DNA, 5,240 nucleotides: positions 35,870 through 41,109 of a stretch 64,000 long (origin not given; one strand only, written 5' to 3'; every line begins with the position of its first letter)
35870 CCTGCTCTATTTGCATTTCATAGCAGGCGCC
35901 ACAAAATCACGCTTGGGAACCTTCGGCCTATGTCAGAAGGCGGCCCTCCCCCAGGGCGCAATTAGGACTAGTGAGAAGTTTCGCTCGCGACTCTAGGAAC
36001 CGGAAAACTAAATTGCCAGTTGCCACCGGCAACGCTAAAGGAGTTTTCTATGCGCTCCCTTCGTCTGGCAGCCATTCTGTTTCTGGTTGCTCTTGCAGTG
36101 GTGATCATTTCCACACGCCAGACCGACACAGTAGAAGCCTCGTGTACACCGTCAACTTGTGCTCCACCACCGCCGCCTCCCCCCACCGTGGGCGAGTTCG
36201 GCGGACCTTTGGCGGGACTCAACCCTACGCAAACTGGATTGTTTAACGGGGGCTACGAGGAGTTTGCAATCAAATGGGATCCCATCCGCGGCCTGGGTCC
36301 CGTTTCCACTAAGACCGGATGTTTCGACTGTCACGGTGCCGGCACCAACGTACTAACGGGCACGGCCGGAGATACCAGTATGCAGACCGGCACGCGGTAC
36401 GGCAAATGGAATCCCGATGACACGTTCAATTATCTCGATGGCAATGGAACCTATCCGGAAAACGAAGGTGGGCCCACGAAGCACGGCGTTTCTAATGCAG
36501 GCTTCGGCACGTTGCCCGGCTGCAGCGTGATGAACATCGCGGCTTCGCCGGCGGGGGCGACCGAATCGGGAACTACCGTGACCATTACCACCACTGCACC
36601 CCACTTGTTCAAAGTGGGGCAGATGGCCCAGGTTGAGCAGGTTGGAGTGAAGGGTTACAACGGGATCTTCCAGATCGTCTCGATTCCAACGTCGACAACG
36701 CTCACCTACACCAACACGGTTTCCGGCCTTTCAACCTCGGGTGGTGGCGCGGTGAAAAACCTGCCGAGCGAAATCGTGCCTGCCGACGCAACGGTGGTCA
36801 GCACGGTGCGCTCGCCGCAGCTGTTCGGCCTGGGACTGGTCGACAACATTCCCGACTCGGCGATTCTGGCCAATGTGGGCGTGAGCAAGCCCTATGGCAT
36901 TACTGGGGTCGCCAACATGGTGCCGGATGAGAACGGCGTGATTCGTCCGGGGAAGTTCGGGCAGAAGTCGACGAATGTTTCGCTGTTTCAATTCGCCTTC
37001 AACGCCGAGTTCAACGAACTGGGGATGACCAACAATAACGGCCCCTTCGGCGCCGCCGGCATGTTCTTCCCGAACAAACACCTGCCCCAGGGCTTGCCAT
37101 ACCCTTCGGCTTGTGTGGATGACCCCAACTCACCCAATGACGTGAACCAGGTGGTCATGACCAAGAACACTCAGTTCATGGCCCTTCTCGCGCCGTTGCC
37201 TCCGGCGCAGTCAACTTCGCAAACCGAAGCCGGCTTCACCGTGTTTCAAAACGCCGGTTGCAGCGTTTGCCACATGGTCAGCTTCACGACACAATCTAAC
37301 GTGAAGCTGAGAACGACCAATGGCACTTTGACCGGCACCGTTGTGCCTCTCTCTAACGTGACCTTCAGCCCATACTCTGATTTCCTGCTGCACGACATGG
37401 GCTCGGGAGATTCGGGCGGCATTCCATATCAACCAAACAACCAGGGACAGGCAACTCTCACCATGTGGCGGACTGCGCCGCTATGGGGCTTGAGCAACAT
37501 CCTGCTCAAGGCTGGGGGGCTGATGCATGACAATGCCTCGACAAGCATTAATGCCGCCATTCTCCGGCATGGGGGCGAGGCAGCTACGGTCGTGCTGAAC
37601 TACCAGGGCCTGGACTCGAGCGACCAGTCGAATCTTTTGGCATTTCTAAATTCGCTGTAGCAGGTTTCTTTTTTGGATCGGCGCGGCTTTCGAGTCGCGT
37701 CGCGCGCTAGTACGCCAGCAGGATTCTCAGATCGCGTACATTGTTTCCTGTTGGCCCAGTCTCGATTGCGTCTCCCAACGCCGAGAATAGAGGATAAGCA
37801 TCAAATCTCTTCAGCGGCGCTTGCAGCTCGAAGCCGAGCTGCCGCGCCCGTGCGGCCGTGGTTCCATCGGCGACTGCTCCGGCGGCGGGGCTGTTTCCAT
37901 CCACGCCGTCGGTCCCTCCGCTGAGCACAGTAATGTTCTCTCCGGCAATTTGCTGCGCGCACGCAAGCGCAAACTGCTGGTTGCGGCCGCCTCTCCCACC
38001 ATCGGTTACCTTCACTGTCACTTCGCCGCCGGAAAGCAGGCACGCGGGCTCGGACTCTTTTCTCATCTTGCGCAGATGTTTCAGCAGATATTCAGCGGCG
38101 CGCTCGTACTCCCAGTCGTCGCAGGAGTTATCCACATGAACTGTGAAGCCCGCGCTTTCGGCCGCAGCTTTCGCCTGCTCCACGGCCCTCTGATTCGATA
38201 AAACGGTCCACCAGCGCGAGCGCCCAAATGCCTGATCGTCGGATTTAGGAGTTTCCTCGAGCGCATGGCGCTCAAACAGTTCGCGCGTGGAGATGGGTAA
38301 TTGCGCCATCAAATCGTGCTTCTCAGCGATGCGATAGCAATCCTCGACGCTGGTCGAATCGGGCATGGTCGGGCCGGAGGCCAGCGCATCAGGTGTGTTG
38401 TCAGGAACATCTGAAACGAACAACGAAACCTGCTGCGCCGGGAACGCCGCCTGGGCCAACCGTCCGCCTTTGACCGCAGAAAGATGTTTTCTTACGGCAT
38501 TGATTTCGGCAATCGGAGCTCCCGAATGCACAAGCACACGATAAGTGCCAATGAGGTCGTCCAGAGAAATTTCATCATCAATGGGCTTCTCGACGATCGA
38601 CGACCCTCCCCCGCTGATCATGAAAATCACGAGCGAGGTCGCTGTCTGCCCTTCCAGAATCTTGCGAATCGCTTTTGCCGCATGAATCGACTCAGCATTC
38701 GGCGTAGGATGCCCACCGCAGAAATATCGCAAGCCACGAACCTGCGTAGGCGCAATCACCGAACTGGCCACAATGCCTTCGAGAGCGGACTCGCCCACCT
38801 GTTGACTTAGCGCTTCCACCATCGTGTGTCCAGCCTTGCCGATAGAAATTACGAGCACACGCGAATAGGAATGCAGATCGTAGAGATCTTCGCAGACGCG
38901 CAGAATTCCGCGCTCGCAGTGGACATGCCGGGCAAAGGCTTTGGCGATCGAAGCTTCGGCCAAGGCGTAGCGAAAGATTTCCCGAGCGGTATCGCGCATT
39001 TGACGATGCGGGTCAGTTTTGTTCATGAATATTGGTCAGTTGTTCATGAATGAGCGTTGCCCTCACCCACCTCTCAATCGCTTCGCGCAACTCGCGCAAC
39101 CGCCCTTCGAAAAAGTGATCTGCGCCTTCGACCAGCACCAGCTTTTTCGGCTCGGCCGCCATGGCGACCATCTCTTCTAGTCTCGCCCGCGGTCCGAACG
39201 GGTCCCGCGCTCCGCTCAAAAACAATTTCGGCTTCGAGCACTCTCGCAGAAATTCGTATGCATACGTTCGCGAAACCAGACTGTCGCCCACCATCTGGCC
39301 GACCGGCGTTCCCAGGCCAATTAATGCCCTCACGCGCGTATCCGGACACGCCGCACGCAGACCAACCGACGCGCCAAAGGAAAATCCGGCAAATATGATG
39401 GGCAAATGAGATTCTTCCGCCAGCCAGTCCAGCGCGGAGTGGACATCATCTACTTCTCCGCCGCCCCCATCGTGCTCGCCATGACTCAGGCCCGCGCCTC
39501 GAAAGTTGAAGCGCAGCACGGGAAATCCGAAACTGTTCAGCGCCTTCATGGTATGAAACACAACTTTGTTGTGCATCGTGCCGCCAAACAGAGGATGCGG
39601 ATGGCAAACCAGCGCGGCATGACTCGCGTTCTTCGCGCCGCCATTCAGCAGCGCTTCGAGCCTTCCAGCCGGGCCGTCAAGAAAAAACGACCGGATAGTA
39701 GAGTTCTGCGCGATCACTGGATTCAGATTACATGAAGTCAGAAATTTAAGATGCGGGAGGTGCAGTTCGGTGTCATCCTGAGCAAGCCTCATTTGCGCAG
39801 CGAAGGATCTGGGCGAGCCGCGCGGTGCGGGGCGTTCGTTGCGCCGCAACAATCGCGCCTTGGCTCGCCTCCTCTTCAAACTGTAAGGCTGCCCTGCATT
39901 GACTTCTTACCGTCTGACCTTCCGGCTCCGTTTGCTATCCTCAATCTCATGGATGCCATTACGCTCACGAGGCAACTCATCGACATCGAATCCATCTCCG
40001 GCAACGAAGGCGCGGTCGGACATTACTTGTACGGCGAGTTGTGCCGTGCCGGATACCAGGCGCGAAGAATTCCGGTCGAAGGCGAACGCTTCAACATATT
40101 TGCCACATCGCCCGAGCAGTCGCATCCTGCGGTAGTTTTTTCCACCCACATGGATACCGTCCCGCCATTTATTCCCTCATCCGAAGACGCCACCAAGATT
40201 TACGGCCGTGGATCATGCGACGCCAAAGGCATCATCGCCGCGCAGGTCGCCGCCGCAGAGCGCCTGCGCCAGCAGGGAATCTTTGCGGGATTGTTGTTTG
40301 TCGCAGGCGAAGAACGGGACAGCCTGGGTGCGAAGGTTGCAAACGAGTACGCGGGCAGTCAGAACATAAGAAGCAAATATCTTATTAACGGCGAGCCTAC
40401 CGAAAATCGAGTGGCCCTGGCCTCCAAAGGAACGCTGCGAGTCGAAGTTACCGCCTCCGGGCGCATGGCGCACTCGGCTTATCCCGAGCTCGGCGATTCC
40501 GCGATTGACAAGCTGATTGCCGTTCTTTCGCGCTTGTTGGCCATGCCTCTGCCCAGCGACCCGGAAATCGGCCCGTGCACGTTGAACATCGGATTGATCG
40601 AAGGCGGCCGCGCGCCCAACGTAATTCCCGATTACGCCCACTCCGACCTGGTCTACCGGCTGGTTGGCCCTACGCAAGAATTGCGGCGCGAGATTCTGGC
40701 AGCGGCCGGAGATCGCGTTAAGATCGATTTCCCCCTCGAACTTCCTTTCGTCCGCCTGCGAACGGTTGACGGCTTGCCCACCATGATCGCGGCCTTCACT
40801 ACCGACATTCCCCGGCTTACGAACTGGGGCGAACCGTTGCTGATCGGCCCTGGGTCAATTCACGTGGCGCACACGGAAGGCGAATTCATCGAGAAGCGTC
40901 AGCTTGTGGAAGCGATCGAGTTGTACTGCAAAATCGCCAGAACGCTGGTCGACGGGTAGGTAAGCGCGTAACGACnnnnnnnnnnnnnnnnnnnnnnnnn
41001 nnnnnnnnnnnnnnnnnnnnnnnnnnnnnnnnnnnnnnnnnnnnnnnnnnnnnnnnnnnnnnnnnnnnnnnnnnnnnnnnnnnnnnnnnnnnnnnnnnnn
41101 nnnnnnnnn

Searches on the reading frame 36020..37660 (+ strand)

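Call 7: search_protein_families(library=pfam, proteins=[window:36020-37660:+])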
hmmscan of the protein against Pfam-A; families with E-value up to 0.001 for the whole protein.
window:36020-37660:+ (546 aa): 1 family
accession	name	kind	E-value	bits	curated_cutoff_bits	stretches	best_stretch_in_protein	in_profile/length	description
PF06537.16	DHOR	-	4.1e-32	111.7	22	1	247-546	200-499/499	Di-haem oxidoreductase, putative peroxidase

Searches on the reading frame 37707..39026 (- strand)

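Call 7: search_protein_families(library=pfam, proteins=[window:37707-39026:-])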
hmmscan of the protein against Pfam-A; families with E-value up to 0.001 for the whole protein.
window:37707-39026:- (439 aa): 2 families
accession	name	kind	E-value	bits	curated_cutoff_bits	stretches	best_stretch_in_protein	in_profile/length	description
PF13660.11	DUF4147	-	4.9e-68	229.5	23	1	14-251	2-233/234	Domain of unknown function (DUF4147)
PF05161.18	MOFRL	-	1.6e-35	122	28.3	1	328-432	1-106/106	MOFRL family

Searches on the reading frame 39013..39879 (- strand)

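Call 7: search_protein_families(library=pfam, proteins=[window:39013-39879:-])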
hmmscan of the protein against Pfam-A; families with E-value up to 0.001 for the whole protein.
window:39013-39879:- (288 aa): 5 families
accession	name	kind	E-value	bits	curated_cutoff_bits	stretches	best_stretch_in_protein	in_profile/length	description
PF20408.4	Abhydrolase_11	-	1.4e-10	41.6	27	1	100-269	13-179/193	Alpha/beta hydrolase domain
PF12146.15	Hydrolase_4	-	1.7e-09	37.8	27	1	99-191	12-109/239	Serine aminopeptidase, S33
PF00561.26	Abhydrolase_1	-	1.3e-07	31.9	25.8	1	103-191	11-102/245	alpha/beta hydrolase fold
PF12697.13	Abhydrolase_6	-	3.1e-06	28.4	26.3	1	100-194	6-99/217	Alpha/beta hydrolase family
PF02129.25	Peptidase_S15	-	0.00039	20.6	23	1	109-186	41-123/262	X-Pro dipeptidyl-peptidase (S15 family)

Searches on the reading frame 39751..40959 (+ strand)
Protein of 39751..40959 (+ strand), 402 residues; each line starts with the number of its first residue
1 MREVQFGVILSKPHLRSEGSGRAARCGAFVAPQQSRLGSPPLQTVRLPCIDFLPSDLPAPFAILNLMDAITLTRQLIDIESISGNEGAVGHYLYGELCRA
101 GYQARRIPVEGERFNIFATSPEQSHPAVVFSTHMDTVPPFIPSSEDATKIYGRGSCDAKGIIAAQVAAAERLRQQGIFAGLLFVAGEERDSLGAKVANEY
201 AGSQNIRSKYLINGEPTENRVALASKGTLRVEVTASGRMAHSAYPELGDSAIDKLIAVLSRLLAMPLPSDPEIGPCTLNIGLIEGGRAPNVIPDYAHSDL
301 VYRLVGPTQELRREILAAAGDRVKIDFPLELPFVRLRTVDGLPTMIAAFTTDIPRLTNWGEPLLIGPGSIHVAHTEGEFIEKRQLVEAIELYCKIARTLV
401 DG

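Call 7: search_protein_families(library=pfam, proteins=[window:39751-40959:+])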
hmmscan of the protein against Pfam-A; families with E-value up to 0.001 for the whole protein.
window:39751-40959:+ (402 aa): 2 families
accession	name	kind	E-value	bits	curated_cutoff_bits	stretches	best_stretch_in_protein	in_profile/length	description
PF01546.33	Peptidase_M20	-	7e-18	65.7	24.6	1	130-261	2-142/206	Peptidase family M20/M25/M40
PF07687.19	M20_dimer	-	2.9e-16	59.8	21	1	224-306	2-84/107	Peptidase dimerisation domain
